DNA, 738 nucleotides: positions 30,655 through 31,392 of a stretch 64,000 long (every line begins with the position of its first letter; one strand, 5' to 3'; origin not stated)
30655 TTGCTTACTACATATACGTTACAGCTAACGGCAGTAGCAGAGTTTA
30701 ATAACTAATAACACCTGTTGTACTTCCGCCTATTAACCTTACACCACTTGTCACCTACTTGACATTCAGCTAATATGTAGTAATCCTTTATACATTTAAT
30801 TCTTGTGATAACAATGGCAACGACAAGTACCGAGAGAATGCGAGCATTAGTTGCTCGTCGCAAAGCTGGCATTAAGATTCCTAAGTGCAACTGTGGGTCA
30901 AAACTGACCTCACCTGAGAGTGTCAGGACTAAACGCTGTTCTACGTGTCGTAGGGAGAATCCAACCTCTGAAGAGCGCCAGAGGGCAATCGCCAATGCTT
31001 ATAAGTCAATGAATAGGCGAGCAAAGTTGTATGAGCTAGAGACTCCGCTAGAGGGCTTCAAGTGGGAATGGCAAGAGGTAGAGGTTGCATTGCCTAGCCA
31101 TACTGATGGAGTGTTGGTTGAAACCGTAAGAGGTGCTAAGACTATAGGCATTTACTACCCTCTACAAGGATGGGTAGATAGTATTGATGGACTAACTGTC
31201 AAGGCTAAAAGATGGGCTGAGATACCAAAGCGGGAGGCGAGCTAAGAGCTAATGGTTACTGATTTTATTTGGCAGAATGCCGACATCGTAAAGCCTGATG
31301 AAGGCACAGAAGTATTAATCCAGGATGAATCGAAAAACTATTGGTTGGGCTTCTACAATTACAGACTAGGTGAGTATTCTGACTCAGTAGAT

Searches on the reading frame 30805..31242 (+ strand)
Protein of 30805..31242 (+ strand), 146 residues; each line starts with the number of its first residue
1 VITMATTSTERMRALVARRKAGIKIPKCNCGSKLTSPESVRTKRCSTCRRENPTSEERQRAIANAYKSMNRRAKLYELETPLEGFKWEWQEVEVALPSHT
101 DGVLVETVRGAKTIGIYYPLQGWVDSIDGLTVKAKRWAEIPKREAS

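Call 35: search_protein_families(library=pfam, proteins=[window:30805-31242:+], max_evalue=0.01)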
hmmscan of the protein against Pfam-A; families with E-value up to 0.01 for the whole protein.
window:30805-31242:+ (146 aa): 0 families

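Call 36: search_protein_families(library=phrogs, proteins=[window:30805-31242:+], max_evalue=0.001)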
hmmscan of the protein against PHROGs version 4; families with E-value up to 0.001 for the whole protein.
window:30805-31242:+ (146 aa): 1 family
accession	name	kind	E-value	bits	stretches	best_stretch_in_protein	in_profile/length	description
phrog_12468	-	unknown function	6.7e-05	24.4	1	38-81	51-94/110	-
